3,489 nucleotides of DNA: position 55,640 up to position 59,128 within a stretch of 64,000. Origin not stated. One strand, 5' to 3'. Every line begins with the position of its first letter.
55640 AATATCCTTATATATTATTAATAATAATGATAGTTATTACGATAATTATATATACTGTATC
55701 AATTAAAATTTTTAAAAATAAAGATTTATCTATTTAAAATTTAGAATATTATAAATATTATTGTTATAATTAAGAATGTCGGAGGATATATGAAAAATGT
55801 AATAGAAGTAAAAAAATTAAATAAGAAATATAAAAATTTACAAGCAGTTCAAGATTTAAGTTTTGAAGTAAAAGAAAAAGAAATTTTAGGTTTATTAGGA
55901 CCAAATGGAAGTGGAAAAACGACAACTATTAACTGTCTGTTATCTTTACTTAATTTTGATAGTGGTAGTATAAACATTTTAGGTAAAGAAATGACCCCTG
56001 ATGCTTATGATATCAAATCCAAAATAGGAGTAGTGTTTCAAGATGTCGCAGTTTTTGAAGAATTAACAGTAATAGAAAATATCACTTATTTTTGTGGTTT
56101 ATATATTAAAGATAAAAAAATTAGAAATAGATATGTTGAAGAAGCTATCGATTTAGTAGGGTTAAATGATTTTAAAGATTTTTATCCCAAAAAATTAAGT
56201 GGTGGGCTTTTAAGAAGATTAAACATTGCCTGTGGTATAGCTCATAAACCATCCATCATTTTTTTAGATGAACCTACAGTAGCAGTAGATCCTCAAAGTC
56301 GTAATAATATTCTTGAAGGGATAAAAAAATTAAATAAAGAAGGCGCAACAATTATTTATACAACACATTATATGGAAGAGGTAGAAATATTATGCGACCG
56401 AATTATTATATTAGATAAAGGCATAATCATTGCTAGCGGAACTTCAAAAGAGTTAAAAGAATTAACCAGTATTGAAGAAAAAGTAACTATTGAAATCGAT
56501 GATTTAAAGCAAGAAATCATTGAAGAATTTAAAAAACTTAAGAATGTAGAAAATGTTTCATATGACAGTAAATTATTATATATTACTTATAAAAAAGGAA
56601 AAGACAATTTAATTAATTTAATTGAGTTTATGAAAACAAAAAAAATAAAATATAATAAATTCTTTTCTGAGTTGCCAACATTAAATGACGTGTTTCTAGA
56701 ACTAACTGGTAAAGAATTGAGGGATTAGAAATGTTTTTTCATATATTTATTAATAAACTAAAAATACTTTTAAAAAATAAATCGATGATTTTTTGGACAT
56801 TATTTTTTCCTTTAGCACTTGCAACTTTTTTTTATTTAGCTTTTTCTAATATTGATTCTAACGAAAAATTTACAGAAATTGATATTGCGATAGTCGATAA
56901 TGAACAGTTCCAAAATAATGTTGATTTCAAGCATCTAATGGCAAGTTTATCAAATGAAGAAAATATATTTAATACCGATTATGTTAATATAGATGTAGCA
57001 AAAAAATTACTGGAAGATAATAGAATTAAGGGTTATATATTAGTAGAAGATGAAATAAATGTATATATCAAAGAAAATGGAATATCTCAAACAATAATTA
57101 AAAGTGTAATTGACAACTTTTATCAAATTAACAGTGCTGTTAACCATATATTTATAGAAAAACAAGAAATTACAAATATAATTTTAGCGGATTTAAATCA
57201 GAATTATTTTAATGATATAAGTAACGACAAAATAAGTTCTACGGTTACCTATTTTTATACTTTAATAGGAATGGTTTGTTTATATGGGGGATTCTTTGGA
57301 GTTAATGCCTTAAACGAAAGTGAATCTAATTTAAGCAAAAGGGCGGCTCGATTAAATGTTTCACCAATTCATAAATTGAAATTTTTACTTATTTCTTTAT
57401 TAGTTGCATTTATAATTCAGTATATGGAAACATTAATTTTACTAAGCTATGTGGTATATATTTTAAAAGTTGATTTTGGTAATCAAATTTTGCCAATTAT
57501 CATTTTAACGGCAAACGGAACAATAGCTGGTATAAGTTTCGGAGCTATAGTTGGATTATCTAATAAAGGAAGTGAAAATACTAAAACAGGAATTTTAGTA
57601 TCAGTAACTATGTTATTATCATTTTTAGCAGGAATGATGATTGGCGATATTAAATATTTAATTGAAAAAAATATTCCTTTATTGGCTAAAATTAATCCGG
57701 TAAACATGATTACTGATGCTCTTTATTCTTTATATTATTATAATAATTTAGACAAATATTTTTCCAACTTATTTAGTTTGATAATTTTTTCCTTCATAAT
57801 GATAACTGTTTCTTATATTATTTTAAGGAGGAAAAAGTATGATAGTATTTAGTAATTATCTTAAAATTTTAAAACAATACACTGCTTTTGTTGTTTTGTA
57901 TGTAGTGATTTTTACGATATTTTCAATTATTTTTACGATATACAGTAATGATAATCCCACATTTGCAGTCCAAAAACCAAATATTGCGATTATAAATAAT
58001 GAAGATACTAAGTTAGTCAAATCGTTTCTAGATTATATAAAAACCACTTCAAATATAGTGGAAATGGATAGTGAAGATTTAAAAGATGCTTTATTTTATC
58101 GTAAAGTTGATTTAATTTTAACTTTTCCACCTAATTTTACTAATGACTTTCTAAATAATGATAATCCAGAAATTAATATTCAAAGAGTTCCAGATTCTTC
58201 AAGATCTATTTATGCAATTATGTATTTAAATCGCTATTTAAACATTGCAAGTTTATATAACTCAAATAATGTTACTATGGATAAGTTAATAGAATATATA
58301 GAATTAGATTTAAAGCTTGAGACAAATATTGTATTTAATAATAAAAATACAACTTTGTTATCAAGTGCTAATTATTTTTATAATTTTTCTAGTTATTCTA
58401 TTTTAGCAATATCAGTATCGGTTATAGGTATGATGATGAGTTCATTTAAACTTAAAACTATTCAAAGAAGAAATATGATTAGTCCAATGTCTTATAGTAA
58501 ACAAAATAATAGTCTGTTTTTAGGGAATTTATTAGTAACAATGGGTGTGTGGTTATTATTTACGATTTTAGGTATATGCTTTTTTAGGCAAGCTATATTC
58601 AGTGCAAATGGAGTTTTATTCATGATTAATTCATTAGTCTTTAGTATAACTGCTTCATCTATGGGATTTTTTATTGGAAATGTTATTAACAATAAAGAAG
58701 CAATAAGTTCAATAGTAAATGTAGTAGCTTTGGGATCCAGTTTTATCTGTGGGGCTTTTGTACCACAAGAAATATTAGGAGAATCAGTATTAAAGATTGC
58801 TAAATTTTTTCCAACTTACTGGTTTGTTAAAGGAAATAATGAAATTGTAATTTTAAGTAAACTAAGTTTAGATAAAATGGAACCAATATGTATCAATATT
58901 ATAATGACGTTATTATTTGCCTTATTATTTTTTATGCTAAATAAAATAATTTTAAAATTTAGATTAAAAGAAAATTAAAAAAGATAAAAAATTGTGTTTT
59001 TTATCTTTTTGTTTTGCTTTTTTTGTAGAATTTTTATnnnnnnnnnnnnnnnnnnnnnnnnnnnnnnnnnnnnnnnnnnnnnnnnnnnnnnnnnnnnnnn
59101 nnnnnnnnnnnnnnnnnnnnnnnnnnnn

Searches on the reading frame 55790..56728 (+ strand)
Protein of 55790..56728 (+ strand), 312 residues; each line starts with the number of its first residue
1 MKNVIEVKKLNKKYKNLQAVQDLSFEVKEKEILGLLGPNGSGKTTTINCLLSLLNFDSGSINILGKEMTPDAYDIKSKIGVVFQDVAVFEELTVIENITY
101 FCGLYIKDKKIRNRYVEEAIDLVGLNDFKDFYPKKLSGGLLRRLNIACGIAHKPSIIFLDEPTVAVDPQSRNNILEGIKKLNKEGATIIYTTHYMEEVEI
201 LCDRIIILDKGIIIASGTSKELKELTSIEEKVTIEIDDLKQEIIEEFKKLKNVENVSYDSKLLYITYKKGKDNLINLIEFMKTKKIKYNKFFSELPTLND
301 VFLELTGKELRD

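Call 10: search_protein_families(library=pfam, proteins=[window:55790-56728:+], max_evalue=0.001)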
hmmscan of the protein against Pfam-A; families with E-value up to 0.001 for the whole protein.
window:55790-56728:+ (312 aa): 5 families
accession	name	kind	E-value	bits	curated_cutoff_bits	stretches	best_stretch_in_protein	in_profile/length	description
PF00005.33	ABC_tran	-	3.4e-32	112.3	25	1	21-163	2-136/137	ABC transporter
PF13304.12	AAA_21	-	7.2e-12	46.4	27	1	133-193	235-298/304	AAA domain, putative AbiEii toxin, Type IV TA system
PF02463.25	SMC_N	-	1.7e-05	24.8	40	1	13-196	9-200/220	RecF/RecN/SMC N terminal domain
PF13732.12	DrrA1-3_C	-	3e-05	25.1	27.4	1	217-305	1-80/81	ATP-binding protein DrrA1-3-like, C-terminal domain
PF13476.12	AAA_23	-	3.7e-05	24.9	27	1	14-250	4-189/201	AAA domain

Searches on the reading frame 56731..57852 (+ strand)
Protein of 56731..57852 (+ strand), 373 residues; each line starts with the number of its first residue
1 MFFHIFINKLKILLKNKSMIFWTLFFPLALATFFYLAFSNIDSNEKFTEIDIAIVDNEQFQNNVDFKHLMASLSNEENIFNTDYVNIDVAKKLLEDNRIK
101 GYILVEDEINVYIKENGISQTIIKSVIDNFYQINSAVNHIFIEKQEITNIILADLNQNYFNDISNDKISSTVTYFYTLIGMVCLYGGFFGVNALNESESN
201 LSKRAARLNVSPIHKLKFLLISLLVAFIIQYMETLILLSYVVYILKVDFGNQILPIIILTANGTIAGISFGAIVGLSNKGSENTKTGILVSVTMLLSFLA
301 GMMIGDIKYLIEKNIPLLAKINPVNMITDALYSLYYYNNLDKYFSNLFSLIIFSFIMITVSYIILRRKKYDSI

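Call 10: search_protein_families(library=pfam, proteins=[window:56731-57852:+], max_evalue=0.001)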
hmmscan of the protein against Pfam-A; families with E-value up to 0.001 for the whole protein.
window:56731-57852:+ (373 aa): 2 families
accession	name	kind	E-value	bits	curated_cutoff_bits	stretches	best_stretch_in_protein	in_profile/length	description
PF12698.13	ABC2_membrane_3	-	5.6e-33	114.9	31.6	1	17-362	1-346/347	ABC-2 family transporter protein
PF01061.29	ABC2_membrane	-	0.00027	21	26.9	1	171-334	48-209/211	ABC-2 type transporter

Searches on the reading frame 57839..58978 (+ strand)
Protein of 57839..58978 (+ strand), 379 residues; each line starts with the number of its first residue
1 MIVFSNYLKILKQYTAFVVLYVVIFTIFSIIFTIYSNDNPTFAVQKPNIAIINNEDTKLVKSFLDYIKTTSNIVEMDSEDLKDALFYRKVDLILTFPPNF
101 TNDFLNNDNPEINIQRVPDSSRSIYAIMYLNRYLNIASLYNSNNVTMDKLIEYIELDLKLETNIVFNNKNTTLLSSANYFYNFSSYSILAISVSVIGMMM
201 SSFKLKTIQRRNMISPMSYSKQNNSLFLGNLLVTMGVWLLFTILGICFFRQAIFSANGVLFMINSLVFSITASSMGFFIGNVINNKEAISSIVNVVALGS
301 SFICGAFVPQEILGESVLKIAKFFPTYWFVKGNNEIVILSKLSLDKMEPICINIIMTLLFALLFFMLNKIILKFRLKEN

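Call 10: search_protein_families(library=pfam, proteins=[window:57839-58978:+], max_evalue=0.001)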
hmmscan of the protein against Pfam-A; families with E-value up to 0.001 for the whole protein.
window:57839-58978:+ (379 aa): 2 families
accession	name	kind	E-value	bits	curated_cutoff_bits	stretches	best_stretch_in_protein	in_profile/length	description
PF12698.13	ABC2_membrane_3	-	1.9e-31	109.9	31.6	1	18-367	4-344/347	ABC-2 family transporter protein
PF01061.29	ABC2_membrane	-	5.9e-10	39.5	26.9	1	168-332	51-205/211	ABC-2 type transporter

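Call 15: find_encoding_contigs(protein=window:57839-58978:+, flank=10000, max_places=6)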
Protein window:57839-58978:+ (379 aa): 1 contig read that carries it; 1 place shown.
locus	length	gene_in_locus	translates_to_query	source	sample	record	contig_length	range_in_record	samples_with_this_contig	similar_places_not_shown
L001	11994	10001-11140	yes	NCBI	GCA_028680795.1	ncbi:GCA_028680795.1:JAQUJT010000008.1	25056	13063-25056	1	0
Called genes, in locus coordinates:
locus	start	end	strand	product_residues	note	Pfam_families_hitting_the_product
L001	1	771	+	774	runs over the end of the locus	PF09364:XFP_N, PF03894:XFP, PF09363:XFP_C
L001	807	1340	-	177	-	-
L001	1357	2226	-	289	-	PF00198:2-oxoacid_dh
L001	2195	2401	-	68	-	-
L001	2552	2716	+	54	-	PF13451:zf_Tbcl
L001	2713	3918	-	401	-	PF00768:Peptidase_S11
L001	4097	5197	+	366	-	-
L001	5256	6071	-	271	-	-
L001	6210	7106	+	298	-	PF00005:ABC_tran, PF13304:AAA_21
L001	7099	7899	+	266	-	PF12679:ABC2_membrane_2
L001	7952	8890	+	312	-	PF02463:SMC_N (faint), PF00005:ABC_tran, PF13304:AAA_21 (weak), PF13732:DrrA1-3_C (weak)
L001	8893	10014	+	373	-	PF12679:ABC2_membrane_2 (faint), PF12698:ABC2_membrane_3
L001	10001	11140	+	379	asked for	PF12698:ABC2_membrane_3, PF01061:ABC2_membrane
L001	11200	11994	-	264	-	?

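Call 65: search_protein_families(library=pfam, proteins=[P0079, P0088, L010:2916-3356:-, L010:2420-2896:-], max_evalue=1)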
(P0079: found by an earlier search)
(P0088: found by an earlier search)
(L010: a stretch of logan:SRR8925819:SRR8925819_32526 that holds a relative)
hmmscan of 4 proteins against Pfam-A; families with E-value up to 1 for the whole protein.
P0079 (187 aa): 0 families

P0088 (318 aa): 2 families
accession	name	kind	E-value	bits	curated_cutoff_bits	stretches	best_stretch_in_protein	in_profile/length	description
PF02275.23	CBAH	-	8.1e-95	318.5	20.4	1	2-307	1-307/316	Linear amide C-N hydrolases, choloylglycine hydrolase family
PF03417.21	AAT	-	0.00011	22.4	23.2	1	10-166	4-130/225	Acyl-coenzyme A:6-aminopenicillanic acid acyl-transferase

L010:2916-3356:- (146 aa): 1 family
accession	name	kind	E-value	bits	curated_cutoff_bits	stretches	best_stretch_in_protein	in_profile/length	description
PF00085.26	Thioredoxin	-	0.00096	19.6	23.5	1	45-123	13-93/103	Thioredoxin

L010:2420-2896:- (158 aa): 12 families
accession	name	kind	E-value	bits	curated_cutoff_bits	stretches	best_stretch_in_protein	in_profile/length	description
PF13192.12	Thioredoxin_3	-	0.00015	22.2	24.8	1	60-130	6-65/76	Thioredoxin domain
PF08534.16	Redoxin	-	0.0002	21.6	26.6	1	45-120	24-90/148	Redoxin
PF13728.12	TraF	-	0.0042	17.4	23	1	32-84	109-161/224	F plasmid transfer operon protein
PF05814.16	Ac76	-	0.0067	16.9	22.5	1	5-43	24-61/83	Orf76 (Ac76)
PF00578.27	AhpC-TSA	-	0.0071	16.7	26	1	38-90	14-65/124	AhpC/TSA family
PF13098.12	Thioredoxin_2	-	0.0075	17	27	1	55-123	8-83/104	Thioredoxin-like domain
PF00085.26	Thioredoxin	-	0.012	16.1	23.5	1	52-99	18-65/103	Thioredoxin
PF12869.13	tRNA_anti-like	-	0.015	15.3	23.5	1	1-84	1-60/146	tRNA_anti-like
PF25184.1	YxzE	-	0.021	16.3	40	1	8-42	3-37/65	YxzE-like putative bacteriocin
PF01323.26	DSBA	-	0.026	14.7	25.6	1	110-142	161-191/191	DSBA-like thioredoxin domain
PF02950.22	Conotoxin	-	0.14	13.6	25.1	1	11-41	3-36/75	Conotoxin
PF07172.16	GRP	-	0.31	12.1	30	1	5-34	3-32/90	Glycine rich protein family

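Call 77: search_protein_families(library=ncbifam, proteins=[L012:284-1201:-], max_evalue=1)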
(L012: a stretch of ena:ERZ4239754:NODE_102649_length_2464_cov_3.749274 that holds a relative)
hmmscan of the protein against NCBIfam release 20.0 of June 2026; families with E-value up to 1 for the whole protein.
L012:284-1201:- (305 aa): 3 families
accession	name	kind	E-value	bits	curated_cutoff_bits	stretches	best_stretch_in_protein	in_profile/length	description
NF038329.2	gly_rich_SclB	equivalog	3.8e-23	82.1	325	1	30-170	147-292/442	LPXTG-anchored collagen-like adhesin Scl2/SclB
NF038330.1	adhesin_SclA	exception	1.8e-21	77.2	400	1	29-170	116-261/405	LPXTG-anchored collagen-like adhesin Scl1/SclA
NF046116.1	adhesin_Lcl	equivalog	7e-19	67.7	500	1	37-169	52-188/431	collagen-like adhesin Lcl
